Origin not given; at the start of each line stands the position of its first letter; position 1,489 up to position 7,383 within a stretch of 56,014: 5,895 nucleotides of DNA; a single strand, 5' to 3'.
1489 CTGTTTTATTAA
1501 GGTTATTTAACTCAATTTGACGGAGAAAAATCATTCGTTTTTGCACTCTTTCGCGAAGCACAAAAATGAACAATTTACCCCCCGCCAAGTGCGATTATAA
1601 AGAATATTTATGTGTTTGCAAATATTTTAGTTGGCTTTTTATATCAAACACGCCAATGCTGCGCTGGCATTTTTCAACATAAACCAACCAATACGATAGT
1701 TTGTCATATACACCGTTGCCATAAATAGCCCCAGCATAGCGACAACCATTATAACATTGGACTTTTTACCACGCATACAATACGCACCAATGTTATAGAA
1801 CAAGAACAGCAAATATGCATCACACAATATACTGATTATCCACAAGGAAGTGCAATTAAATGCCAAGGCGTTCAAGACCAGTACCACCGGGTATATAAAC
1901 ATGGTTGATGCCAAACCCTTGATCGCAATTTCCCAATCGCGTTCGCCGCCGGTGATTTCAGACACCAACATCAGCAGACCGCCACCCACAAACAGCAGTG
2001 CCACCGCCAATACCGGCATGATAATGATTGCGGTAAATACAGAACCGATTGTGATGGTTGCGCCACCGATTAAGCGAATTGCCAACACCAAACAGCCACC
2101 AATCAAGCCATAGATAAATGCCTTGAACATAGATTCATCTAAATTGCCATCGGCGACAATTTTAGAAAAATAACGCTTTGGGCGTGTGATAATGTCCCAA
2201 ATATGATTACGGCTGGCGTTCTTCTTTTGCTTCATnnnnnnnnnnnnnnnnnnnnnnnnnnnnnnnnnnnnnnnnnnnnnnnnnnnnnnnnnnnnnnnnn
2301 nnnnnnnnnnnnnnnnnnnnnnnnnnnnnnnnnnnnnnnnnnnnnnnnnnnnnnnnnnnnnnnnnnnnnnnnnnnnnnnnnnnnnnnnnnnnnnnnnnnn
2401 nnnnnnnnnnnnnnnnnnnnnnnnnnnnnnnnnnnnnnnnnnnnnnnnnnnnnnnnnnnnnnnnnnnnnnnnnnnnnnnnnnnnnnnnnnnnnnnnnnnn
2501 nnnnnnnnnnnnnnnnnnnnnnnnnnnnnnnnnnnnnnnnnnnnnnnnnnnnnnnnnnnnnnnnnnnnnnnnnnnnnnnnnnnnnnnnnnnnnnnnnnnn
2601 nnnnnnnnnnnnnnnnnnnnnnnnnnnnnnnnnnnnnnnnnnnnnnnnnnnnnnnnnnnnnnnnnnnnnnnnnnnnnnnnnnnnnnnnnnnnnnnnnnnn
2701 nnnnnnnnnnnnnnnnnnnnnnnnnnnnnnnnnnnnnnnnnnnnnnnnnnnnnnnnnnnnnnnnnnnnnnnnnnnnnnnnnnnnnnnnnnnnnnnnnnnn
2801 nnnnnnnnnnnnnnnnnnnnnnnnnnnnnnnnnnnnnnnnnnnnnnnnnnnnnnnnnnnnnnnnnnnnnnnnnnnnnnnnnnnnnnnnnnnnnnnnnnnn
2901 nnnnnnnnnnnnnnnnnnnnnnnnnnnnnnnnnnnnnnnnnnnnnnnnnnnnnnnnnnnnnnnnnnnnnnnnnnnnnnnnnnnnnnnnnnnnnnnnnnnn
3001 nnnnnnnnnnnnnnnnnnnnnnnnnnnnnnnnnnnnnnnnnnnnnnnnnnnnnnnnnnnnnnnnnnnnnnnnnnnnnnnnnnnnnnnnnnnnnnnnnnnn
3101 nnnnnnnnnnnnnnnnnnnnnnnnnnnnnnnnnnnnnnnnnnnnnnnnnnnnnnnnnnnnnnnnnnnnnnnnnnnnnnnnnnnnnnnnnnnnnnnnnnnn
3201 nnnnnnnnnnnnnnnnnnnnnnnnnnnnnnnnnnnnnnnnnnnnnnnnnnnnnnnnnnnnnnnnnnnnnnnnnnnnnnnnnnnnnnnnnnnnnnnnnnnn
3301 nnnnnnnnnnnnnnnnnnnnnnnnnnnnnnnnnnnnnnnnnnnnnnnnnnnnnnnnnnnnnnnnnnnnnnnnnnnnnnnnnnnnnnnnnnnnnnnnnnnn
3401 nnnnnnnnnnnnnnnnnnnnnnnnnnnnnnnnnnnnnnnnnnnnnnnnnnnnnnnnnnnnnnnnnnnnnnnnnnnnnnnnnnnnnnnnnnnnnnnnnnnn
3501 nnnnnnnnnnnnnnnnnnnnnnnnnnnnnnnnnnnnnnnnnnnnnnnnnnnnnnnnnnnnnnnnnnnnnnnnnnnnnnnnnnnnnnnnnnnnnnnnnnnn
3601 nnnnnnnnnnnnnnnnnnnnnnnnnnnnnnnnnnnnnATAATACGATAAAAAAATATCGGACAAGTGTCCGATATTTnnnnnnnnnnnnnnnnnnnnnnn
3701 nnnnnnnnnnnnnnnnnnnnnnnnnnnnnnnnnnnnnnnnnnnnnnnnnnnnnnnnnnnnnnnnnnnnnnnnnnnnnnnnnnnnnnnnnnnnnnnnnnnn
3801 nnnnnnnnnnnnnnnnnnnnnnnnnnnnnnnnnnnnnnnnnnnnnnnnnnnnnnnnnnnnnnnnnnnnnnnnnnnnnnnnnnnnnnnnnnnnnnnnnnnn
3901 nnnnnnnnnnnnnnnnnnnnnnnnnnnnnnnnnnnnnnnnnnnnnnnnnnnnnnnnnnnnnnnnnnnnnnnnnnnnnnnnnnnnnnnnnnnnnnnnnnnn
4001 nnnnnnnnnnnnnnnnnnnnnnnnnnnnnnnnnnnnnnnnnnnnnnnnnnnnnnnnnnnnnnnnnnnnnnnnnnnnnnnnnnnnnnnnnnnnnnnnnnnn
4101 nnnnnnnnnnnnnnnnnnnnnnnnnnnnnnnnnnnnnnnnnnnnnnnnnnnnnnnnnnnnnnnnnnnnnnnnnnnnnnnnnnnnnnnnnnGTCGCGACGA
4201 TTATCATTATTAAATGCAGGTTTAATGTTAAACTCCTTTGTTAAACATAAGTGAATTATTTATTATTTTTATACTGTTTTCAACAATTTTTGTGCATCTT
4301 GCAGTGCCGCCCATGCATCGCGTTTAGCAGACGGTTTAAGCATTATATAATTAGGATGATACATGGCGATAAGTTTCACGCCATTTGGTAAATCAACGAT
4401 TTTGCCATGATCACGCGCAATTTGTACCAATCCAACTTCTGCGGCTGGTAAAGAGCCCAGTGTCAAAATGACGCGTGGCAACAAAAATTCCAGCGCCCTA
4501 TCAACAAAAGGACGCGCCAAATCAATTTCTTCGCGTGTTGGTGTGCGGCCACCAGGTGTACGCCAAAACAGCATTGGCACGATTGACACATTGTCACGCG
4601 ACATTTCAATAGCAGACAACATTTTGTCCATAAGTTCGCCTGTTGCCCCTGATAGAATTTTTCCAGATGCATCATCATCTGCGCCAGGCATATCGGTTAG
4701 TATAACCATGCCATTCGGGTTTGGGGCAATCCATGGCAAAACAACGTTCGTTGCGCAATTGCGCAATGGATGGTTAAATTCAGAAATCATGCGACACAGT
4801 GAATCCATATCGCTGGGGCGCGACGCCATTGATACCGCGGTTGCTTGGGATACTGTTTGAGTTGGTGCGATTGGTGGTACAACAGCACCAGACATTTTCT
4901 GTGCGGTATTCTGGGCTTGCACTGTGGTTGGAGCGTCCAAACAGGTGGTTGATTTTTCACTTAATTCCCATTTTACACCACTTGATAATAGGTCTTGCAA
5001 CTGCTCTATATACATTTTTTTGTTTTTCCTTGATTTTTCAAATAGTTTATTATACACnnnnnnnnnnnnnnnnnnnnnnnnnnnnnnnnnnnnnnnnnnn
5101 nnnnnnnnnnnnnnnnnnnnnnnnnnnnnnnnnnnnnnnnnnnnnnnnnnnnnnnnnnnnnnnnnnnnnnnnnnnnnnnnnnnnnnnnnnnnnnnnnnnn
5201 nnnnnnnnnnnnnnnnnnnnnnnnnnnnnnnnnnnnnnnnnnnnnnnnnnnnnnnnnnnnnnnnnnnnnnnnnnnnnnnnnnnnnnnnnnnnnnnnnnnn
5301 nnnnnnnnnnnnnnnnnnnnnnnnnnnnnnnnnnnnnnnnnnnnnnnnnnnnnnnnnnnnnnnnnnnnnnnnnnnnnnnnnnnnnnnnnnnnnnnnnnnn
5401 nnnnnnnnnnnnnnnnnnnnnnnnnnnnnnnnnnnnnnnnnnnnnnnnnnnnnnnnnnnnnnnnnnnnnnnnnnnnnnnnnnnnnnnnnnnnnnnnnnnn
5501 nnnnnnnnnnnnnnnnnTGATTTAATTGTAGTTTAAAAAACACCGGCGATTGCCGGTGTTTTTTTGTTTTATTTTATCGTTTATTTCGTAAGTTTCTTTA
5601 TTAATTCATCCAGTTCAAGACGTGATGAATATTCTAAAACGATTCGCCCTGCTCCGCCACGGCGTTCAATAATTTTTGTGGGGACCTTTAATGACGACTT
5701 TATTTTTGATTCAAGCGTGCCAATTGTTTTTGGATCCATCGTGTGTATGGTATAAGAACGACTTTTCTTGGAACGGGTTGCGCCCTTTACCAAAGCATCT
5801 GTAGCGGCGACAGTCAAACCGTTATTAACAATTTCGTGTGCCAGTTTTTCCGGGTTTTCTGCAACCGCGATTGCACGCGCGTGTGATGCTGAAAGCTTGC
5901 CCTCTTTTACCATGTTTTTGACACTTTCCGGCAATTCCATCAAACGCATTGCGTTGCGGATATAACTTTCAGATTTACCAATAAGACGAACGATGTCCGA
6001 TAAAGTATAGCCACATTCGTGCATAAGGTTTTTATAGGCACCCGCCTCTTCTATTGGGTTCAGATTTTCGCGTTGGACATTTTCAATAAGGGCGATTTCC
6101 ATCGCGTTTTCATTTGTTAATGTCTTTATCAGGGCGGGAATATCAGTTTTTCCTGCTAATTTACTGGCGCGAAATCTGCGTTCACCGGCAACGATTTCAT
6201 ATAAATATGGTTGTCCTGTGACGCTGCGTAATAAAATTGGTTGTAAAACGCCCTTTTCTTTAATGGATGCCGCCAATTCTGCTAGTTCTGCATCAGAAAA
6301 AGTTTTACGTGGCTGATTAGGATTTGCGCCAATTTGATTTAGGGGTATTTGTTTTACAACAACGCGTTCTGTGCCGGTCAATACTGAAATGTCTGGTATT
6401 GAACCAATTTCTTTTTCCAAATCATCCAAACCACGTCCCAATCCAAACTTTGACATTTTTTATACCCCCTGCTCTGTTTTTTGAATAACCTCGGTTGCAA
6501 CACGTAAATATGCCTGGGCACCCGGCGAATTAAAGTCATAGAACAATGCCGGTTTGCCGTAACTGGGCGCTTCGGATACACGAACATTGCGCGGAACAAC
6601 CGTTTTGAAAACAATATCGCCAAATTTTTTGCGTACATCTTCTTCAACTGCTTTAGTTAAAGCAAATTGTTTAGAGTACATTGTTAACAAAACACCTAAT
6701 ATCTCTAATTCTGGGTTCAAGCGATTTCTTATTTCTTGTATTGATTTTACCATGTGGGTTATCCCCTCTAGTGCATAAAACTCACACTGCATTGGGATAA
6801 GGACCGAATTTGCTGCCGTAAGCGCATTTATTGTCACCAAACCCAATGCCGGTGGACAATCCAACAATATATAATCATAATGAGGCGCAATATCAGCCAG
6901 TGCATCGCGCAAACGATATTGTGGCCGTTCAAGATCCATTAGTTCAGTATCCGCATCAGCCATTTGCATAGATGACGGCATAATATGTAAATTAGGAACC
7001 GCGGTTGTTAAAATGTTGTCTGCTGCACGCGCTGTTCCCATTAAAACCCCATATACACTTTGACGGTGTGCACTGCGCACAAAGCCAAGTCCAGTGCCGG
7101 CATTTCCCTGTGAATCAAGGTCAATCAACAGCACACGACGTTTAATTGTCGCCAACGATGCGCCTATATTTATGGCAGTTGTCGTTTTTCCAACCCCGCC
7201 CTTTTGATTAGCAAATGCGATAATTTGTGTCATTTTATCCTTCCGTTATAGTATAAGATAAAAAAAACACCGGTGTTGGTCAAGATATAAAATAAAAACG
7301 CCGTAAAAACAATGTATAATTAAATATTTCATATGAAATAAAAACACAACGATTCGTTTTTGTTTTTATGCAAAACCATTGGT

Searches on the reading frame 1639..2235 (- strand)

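Call 23: search_protein_families(library=pfam, proteins=[window:1639-2235:-], max_evalue=0.0001)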
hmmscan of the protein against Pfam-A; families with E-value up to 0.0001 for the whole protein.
window:1639-2235:- (198 aa): 1 family
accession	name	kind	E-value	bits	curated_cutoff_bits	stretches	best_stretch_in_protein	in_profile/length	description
PF04893.22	Yip1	-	1.7e-06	28.4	28.6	1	13-172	1-166/173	Yip1 domain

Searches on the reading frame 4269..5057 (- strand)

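Call 23: search_protein_families(library=pfam, proteins=[window:4269-5057:-], max_evalue=0.0001)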
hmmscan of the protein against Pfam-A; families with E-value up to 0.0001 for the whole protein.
window:4269-5057:- (262 aa): 1 family
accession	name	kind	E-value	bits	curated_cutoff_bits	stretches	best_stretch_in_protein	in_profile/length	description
PF03167.25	UDG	-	9.7e-17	61.8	24.3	1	117-252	10-140/141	Uracil DNA glycosylase superfamily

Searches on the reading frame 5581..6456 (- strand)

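Call 23: search_protein_families(library=pfam, proteins=[window:5581-6456:-], max_evalue=0.0001)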
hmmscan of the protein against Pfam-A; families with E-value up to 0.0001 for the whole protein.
window:5581-6456:- (291 aa): 3 families
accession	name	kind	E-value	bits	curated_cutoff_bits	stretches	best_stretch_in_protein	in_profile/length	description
PF02195.25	ParB_N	-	1.5e-32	111.9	26.3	1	34-128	3-95/95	ParB N-terminal domain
PF17762.8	HTH_ParB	-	2.1e-27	95.7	22.6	1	130-225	1-99/102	ParB HTH domain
PF23552.2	ParB_C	-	3.2e-06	26.9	23.8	1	245-289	5-49/50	ParB dimerisation domain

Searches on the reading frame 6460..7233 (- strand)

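Call 23: search_protein_families(library=pfam, proteins=[window:6460-7233:-], max_evalue=0.0001)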
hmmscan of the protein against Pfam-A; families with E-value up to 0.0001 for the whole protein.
window:6460-7233:- (257 aa): 7 families
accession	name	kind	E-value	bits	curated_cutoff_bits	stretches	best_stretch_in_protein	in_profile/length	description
PF13614.12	AAA_31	-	5.2e-62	209.4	27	1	3-178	2-177/177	AAA domain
PF01656.29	CbiA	-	6.4e-26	91.2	25.4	1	5-228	1-124/125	CobQ/CobB/MinD/ParA nucleotide binding domain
PF09140.17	MipZ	-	9.2e-12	45.3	20.7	1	4-159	2-140/262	ATPase MipZ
PF06564.18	CBP_BcsQ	-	1.8e-09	37.9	21.3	1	4-145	3-142/234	Cellulose biosynthesis protein BcsQ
PF10609.15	ParA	-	2e-09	37.7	27.1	1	2-249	3-245/246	NUBPL iron-transfer P-loop NTPase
PF00142.24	Fer4_NifH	-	6.2e-07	29.6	25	0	10-43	7-40/271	4Fe-4S iron sulfur cluster binding proteins, NifH/frxC family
PF02374.21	ArsA_ATPase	-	4.8e-05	23.2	24.3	0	7-40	5-38/305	Anion-transporting ATPase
